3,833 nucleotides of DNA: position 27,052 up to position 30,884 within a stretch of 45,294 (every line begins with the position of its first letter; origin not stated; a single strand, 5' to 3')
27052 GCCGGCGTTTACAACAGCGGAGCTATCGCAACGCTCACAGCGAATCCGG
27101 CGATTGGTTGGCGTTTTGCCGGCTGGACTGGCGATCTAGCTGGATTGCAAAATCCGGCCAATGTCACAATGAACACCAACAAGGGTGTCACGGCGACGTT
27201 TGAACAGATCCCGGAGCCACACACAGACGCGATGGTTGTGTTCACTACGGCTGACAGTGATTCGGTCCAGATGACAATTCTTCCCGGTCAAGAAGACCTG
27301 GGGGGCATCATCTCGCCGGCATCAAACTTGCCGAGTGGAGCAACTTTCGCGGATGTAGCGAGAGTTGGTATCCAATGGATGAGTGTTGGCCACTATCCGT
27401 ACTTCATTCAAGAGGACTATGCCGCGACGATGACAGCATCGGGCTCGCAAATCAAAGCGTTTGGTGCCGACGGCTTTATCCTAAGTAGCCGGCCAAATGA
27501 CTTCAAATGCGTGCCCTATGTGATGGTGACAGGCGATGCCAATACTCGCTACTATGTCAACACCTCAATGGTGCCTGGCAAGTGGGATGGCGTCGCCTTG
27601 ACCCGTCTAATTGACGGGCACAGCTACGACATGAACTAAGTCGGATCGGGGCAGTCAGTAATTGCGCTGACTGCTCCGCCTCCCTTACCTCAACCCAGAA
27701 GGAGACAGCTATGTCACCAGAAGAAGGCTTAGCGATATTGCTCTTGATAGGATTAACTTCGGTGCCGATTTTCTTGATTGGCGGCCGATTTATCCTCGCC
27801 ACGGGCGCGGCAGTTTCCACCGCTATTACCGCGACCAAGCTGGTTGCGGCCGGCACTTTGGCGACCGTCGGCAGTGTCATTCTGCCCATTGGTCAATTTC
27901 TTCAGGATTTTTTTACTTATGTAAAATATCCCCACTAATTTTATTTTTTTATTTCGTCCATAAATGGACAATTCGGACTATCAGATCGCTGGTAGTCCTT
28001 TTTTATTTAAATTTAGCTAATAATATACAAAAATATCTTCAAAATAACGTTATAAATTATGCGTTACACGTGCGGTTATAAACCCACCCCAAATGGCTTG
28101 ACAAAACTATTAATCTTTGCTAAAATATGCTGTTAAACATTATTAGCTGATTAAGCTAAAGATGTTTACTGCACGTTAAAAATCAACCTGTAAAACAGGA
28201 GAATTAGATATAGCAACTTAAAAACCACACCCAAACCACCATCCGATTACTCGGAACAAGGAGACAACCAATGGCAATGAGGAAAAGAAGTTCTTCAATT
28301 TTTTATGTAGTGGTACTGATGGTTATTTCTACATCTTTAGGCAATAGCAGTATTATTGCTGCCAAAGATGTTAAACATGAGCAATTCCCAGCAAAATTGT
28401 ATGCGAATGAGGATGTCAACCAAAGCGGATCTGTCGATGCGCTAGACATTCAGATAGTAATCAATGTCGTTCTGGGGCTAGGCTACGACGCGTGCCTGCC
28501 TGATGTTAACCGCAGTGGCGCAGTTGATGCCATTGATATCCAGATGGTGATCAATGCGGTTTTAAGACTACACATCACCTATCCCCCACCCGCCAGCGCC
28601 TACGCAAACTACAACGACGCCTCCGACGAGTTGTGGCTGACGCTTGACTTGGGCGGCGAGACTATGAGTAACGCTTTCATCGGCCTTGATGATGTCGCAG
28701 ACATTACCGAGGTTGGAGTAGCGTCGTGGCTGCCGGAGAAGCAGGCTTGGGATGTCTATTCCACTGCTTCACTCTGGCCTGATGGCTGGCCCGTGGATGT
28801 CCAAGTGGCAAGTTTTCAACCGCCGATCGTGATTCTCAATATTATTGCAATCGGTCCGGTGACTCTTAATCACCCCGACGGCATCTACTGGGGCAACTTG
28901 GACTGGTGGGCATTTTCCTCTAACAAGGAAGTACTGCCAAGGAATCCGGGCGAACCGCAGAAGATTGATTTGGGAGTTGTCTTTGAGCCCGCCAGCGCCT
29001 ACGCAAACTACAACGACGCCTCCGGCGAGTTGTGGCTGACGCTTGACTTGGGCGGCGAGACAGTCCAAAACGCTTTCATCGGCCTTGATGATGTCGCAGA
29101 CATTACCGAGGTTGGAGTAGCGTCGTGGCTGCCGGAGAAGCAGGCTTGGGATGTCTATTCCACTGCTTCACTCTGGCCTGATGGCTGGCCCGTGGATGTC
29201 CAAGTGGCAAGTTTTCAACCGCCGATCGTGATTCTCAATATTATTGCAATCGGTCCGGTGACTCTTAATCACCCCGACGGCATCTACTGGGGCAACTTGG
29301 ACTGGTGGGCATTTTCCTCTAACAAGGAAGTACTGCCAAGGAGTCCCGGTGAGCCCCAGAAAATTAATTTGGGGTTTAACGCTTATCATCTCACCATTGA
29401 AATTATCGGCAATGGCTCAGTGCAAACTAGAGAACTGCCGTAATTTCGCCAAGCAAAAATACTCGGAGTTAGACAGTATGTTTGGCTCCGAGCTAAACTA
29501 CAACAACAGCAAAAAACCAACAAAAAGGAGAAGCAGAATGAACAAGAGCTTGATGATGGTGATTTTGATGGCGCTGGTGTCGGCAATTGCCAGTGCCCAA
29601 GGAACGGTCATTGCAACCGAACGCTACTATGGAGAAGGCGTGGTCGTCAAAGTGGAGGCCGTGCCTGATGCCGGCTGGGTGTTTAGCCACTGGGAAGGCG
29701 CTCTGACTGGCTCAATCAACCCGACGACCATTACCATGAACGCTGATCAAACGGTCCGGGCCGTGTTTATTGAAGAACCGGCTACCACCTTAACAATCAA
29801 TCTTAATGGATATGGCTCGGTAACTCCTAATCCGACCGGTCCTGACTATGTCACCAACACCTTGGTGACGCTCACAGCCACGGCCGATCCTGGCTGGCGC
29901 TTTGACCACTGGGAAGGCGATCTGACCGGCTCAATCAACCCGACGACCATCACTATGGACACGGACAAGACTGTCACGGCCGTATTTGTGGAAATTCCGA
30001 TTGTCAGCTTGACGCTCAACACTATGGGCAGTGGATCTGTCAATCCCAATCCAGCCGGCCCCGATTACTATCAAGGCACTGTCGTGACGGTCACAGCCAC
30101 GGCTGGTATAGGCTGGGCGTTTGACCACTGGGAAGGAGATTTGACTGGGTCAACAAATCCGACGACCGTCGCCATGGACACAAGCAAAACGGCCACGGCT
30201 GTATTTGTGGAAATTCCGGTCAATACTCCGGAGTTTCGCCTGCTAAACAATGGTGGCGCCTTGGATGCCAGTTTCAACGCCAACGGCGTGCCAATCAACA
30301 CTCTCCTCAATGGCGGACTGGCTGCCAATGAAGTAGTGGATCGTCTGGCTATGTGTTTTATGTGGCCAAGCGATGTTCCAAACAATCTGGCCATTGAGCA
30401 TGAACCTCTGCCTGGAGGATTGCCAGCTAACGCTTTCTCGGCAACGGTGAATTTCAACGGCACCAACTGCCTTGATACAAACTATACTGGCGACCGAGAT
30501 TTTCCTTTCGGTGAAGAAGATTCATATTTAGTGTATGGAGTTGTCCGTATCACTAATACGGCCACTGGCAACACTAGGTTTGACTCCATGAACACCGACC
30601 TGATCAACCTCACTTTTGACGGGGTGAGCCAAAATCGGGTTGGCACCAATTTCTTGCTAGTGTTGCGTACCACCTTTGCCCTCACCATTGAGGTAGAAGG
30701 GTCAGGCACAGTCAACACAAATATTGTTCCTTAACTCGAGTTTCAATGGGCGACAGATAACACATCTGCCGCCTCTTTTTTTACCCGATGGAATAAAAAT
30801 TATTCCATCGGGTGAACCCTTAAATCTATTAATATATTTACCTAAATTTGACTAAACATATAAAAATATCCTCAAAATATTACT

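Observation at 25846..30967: Compositionally foreign secreted-protein cassette array on host-style promoters, between the surface-glycan locus and the type IV pilus operon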

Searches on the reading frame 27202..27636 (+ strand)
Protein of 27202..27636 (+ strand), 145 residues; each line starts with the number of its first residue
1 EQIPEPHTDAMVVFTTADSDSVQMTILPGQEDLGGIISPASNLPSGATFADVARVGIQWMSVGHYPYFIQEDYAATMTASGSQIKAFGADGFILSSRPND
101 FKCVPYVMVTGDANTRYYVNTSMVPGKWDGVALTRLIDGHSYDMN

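Call 57: search_protein_representatives(alignment_id=A3)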
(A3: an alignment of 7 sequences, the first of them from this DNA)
Query: 7 sequences, 149 profile positions. Proteins with E-value up to 0.001 (for the whole library): 16; up to 1e-10: 14; up to 1e-30: 12. The best 16 are listed.
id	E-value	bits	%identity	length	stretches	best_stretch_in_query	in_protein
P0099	1.6e-72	258.5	-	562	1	2-148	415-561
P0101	6.6e-72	256.5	-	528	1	1-148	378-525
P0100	8.3e-71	253.0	-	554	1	2-149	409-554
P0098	4.3e-69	247.4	-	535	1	1-147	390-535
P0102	2.0e-67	242.0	-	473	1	2-148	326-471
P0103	3.3e-66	238.0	-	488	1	2-147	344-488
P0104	2.3e-62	225.5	-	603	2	2-147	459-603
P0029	3.7e-59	215.2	-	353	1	2-149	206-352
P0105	7.5e-54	197.9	-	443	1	3-146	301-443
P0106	2.6e-49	183.2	-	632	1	4-148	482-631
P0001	7.5e-48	178.5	-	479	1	1-149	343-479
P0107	3.5e-40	153.6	-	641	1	3-147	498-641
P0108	4.3e-19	85.1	-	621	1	9-145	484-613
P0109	1.3e-12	64.2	-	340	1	7-140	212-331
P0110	1.5e-10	57.4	-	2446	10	82-145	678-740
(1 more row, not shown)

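Call 58: find_encoding_contigs(protein=P0108, flank=8000, max_places=2)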
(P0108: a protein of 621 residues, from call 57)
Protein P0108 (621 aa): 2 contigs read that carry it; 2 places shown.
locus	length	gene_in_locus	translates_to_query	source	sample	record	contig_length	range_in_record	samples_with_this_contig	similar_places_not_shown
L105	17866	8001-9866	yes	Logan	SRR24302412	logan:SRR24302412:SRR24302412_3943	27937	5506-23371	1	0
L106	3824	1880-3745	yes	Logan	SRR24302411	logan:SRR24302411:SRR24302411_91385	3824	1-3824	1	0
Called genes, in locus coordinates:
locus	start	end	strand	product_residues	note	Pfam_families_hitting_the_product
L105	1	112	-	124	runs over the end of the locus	-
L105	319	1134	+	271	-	PF02706:Wzz (weak)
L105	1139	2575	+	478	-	PF04932:Wzy_C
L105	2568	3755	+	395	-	PF13477:Glyco_trans_4_2 (weak), PF13439:Glyco_transf_4, PF20706:GT4-conflict, PF00534:Glycos_transf_1, PF13692:Glyco_trans_1_4, PF13524:Glyco_trans_1_2 (weak)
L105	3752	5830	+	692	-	PF14885:GHL15, PF01839:FG-GAP (faint), PF13517:FG-GAP_3 (weak)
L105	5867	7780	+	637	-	-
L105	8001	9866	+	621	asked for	PF07679:I-set (weak), PF13895:Ig_2 (weak), PF13927:Ig_3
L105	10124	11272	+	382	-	PF13439:Glyco_transf_4, PF13579:Glyco_trans_4_4, PF20706:GT4-conflict (weak), PF00534:Glycos_transf_1, PF13692:Glyco_trans_1_4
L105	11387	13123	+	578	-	PF05157:MshEN, PF00437:T2SSE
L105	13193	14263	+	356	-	PF00482:T2SSF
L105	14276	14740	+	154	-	PF12019:GspH (weak)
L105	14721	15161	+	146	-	-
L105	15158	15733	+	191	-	-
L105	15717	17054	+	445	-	-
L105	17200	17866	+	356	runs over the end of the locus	PF11104:PilM_2, PF14450:FtsA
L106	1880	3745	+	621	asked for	PF07679:I-set (weak), PF13895:Ig_2 (weak), PF13927:Ig_3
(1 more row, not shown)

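Call 59: find_encoding_contigs(protein=P0107, flank=8000, max_places=2)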
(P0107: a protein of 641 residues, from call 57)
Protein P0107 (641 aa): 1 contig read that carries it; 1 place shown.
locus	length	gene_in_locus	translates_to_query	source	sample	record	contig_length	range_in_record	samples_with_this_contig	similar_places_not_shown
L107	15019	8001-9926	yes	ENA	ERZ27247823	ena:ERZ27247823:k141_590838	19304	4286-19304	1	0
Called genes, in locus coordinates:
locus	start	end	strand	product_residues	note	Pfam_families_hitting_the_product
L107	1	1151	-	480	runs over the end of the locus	PF21799:MurD-like_N, PF08245:Mur_ligase_M, PF02875:Mur_ligase_C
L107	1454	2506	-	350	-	PF00953:Glycos_transf_4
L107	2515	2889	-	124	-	-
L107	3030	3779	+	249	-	-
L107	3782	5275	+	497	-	PF04932:Wzy_C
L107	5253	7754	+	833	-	PF13439:Glyco_transf_4, PF13477:Glyco_trans_4_2 (weak), PF13579:Glyco_trans_4_4, PF00534:Glycos_transf_1, PF13692:Glyco_trans_1_4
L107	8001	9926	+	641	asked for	PF18998:Flg_new_2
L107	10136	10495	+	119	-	-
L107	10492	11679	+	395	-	-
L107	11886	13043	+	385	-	PF09314:DUF1972 (weak), PF20706:GT4-conflict (faint), PF13439:Glyco_transf_4, PF13579:Glyco_trans_4_4 (weak), PF00534:Glycos_transf_1, PF13692:Glyco_trans_1_4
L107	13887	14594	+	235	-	-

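Call 73: predict_structure(alignment_id=A5)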
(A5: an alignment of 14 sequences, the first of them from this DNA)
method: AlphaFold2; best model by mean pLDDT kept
length: 145 residues; sequences in the alignment: 14
mean_pLDDT: 81.3   pTM: 0.79
mean pLDDT of the five models: 81.3, 81.3, 77.2, 76.6, 72.5
residues with pLDDT >= 90: 45; 70-90: 68; 50-70: 30; < 50: 2
segments of 3 or more residues with pLDDT < 50: none
pLDDT, mean of each block of 10 residues (from residue 1): 68 84 86 91 92 90 77 83 56 66 91 93 88 82 65
secondary structure, 60 per line:
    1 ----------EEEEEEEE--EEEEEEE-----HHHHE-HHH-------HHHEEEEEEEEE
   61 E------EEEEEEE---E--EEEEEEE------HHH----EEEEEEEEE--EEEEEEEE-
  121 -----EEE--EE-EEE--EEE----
elements in order: E11-18 E21-27 H33-36 E52-61 E68-74 E81-87 E101-109 E112-119 E126-128 E134-136 E139-141

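Call 75: fold_search(model_id=the predicted structure, library=pdb)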
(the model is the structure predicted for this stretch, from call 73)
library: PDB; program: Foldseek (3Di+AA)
matches with E <= 10: 1373; with E <= 0.001: 0
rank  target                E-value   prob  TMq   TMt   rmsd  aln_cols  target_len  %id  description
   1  6gvk_A                8.4e-03  0.99  0.35  0.27   5.7       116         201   15  Second pair of Fibronectin type III domains of integrin beta4 (T1663R mutant) bound to the bullous pemphigoid antigen  (released 2019-03-20)
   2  2wlj_A                8.4e-03  0.63  0.27  0.18  10.9       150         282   11  Potassium channel from Magnetospirillum magnetotacticum (released 2010-06-09)
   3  9nmt_A                9.9e-03  0.69  0.32  0.19  10.7       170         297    9  ML418 bound inwardly rectifying potassium channel Kir7.1 R162Q mutant (released 2026-01-28)
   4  6mb3_K                1.2e-02  0.84  0.30  0.36   8.1       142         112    9  Cryo-EM structure of the circumsporozoite protein of Plasmodium falciparum with a vaccine-elicited antibody reveals ma (released 2018-10-31)
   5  6o9u                  1.3e-02  0.60  0.26  0.17   9.1       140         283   11  KirBac3.1 at a resolution of 2 Angstroms (released 2020-05-27)
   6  6o9v_A                1.9e-02  0.60  0.28  0.18   8.8       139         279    9  KirBac3.1 mutant at a resolution of 3.1 Angstroms (released 2020-05-27)
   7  5emv_B                2.0e-02  0.69  0.31  0.25   8.6       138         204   11  Crystal structure of the palmitoylated human TEAD2 transcription factor (released 2015-12-23)
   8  8rxq_B                2.0e-02  0.69  0.29  0.23   9.4       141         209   11  TEAD2 with an inhibitor (released 2025-02-19)
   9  1xl4_B                2.4e-02  0.54  0.27  0.18  10.6       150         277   11  Intermediate gating structure 1 of the inwardly rectifying K+ channel KirBac3.1 (released 2004-12-07)
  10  8puy_B                2.5e-02  0.63  0.29  0.23   8.1       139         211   12  TEAD2 with a covalent inhibitor (released 2023-12-13)
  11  9gax_B                2.6e-02  0.69  0.32  0.24   8.1       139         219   10  TEAD1 in complex with a reversible inhibitor N-[(1S)-2-hydroxy-1-(1-methyl-1H-pyrazol-3-yl)ethyl]-2-methyl-8-[4-(trifl (released 2025-01-22)
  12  2wli_A                2.6e-02  0.38  0.26  0.17  11.6       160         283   12  POTASSIUM CHANNEL FROM MAGNETOSPIRILLUM MAGNETOTACTICUM (released 2010-06-09)
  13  6vah_B                2.8e-02  0.63  0.29  0.24   8.4       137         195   12  Crystal structure of human TEAD2 transcription factor in complex with Flufenamic acid derivative (released 2020-04-15)
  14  8pon_B                2.8e-02  0.63  0.30  0.24   9.3       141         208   11  TEAD2 in complex with an inhibitor (released 2023-11-22)
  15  7t2l_B                2.8e-02  0.63  0.30  0.23   9.2       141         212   11  Crystal Structure of TEAD2 in a covalent complex with TED-662 (released 2023-06-14)
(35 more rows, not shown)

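Call 86: find_encoding_contigs(protein=P0104, flank=8000, max_places=1)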
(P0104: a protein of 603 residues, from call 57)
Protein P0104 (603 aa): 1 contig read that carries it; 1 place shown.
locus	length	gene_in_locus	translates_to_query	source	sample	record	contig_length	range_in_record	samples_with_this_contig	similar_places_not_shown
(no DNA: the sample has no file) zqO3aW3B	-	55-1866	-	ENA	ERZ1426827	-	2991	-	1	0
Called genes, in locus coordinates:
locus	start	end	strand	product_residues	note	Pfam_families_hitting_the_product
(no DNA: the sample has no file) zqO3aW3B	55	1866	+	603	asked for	PF18998:Flg_new_2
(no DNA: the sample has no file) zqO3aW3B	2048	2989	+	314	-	?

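Call 87: find_encoding_contigs(protein=P0106, flank=8000, max_places=1)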
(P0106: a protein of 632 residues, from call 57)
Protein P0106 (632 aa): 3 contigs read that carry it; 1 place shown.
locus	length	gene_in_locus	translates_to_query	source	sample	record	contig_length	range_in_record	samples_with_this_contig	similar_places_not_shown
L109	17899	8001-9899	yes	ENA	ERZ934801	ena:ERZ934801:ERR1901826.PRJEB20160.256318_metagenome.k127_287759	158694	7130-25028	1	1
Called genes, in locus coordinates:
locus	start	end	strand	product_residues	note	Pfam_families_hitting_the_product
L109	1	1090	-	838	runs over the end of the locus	PF26299:MurL_N, PF26298:MurL_epimerase_C, PF08245:Mur_ligase_M, PF02875:Mur_ligase_C (weak)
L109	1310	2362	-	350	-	PF10555:MraY_sig1 (faint), PF00953:Glycos_transf_4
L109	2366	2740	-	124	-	-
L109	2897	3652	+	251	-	-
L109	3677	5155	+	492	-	PF04932:Wzy_C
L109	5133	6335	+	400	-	PF13439:Glyco_transf_4, PF13477:Glyco_trans_4_2 (faint), PF13579:Glyco_trans_4_4, PF20706:GT4-conflict, PF00534:Glycos_transf_1, PF13692:Glyco_trans_1_4, PF13524:Glyco_trans_1_2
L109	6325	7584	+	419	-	PF14885:GHL15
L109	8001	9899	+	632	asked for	PF18998:Flg_new_2 (weak)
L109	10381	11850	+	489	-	-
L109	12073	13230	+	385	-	PF13439:Glyco_transf_4, PF13579:Glyco_trans_4_4, PF00534:Glycos_transf_1, PF13692:Glyco_trans_1_4, PF20706:GT4-conflict (weak), PF13524:Glyco_trans_1_2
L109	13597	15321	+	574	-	PF05157:MshEN, PF00437:T2SSE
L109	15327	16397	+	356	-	PF00482:T2SSF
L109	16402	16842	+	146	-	PF12019:GspH (faint)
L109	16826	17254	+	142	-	-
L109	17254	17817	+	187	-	-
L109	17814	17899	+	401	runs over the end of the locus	-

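Call 88: find_encoding_contigs(protein=P0105, flank=8000, max_places=1)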
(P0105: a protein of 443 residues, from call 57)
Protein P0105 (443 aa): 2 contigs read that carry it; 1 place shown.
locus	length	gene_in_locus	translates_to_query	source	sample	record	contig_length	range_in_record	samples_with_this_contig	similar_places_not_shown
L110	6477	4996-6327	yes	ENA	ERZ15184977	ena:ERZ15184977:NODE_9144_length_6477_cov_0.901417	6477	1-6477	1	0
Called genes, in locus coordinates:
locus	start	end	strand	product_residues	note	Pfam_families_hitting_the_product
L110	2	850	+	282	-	?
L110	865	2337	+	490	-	PF04932:Wzy_C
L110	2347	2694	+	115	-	-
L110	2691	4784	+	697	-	PF20706:GT4-conflict (weak), PF00534:Glycos_transf_1, PF13692:Glyco_trans_1_4, PF13524:Glyco_trans_1_2, PF14885:GHL15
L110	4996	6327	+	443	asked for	PF18998:Flg_new_2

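Call 98: search_protein_families(library=pfam, proteins=[L107:10492-11679:+, L109:10381-11850:+], max_evalue=0.001)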
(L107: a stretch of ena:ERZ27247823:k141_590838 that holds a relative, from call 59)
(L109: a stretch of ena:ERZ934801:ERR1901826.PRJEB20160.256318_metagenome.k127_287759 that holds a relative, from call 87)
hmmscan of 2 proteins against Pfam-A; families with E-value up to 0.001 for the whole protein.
L107:10492-11679:+ (395 aa): 3 families
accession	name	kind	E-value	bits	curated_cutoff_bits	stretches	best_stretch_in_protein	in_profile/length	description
PF07679.22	I-set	-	2.9e-06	27.7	23.7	1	48-119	1-82/90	Immunoglobulin I-set domain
PF13927.12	Ig_3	-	3.7e-06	27.8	30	1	47-114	1-78/78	Immunoglobulin domain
PF22807.2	TrAA12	-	3.3e-05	22.8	30.9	1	131-158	399-426/463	TrAA12-like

L109:10381-11850:+ (489 aa): 1 family
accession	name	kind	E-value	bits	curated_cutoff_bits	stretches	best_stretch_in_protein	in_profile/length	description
PF18998.6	Flg_new_2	-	2.8e-10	40.5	23.6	1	29-99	1-72/73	Divergent InlB B-repeat domain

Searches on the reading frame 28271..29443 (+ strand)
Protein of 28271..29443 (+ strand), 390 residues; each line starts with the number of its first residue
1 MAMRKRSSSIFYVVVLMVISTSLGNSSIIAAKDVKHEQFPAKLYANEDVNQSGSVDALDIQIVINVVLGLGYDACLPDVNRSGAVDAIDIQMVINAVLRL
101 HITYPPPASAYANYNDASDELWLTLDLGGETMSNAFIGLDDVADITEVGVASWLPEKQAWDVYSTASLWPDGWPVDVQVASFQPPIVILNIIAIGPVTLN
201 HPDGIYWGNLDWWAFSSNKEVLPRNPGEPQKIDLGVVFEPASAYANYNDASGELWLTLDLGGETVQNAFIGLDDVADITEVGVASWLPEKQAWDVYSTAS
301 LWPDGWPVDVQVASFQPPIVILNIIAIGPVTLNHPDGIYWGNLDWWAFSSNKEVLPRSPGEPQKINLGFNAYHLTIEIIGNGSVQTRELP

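Call 12: search_protein_families(library=pfam, proteins=[window:28271-29443:+], max_evalue=0.01)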
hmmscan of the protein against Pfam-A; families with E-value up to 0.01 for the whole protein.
window:28271-29443:+ (390 aa): 2 families
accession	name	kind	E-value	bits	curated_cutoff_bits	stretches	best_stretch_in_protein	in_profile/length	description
PF00404.24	Dockerin_1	-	3.8e-13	49.9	22.9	2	47-98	2-57/57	Dockerin type I domain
PF23895.1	Phage_zn_bind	-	0.0042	17.5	27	0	206-220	32-46/69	Phage zinc binding domain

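Call 81: search_solved_structures(query=window:28271-29443:+, max_evalue=0.1)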
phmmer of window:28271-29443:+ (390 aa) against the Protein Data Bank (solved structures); distinct sequences matched with E-value up to 0.1: 0.

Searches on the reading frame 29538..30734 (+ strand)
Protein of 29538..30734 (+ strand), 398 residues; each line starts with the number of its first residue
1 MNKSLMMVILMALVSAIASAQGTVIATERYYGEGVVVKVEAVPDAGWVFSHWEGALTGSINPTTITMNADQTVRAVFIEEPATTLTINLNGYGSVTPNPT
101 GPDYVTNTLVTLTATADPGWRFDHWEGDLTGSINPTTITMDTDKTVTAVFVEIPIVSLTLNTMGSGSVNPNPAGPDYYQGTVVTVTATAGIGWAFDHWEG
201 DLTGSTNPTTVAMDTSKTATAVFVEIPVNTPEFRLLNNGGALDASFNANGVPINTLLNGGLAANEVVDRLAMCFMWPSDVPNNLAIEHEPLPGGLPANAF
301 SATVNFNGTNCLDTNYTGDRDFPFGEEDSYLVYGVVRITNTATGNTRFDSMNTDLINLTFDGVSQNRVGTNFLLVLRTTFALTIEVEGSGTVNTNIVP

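Call 12: search_protein_families(library=pfam, proteins=[window:29538-30734:+], max_evalue=0.01)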
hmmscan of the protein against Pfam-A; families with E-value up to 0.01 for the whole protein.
window:29538-30734:+ (398 aa): 1 family
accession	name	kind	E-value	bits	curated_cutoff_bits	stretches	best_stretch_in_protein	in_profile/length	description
PF18998.6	Flg_new_2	-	1.9e-40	137.1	23.6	3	84-153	2-72/73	Divergent InlB B-repeat domain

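Call 15: find_encoding_contigs(protein=window:29538-30734:+, flank=10000, max_places=10)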
Protein window:29538-30734:+ (398 aa): 4 contigs read that carry it; 4 places shown.
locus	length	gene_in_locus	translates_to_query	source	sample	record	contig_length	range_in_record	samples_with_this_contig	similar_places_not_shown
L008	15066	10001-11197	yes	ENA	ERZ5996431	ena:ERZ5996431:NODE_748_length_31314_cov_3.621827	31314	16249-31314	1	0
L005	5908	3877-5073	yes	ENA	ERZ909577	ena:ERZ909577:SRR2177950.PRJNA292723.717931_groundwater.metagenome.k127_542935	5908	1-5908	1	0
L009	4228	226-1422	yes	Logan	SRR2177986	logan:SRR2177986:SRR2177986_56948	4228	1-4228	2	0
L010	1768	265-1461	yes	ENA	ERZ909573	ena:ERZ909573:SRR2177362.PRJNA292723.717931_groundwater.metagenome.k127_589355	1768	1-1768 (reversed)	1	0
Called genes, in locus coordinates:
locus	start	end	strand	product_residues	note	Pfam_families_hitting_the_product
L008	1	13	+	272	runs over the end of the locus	PF02706:Wzz (weak)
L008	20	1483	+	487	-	PF04932:Wzy_C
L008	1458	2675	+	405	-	PF13477:Glyco_trans_4_2 (weak), PF13439:Glyco_transf_4, PF13579:Glyco_trans_4_4, PF20706:GT4-conflict, PF00534:Glycos_transf_1, PF13692:Glyco_trans_1_4, PF13524:Glyco_trans_1_2 (weak)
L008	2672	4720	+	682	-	PF14885:GHL15, PF01839:FG-GAP (faint), PF13517:FG-GAP_3 (weak)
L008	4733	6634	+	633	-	-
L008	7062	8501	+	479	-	PF18998:Flg_new_2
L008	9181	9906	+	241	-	PF00404:Dockerin_1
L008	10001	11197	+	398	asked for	PF18998:Flg_new_2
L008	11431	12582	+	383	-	PF13439:Glyco_transf_4, PF13579:Glyco_trans_4_4, PF20706:GT4-conflict, PF00534:Glycos_transf_1, PF13692:Glyco_trans_1_4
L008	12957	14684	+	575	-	PF05157:MshEN, PF00437:T2SSE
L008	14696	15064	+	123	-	?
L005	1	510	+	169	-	?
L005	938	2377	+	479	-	PF18998:Flg_new_2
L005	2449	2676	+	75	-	-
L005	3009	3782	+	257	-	PF00404:Dockerin_1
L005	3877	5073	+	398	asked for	PF18998:Flg_new_2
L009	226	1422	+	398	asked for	PF18998:Flg_new_2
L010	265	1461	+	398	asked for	PF18998:Flg_new_2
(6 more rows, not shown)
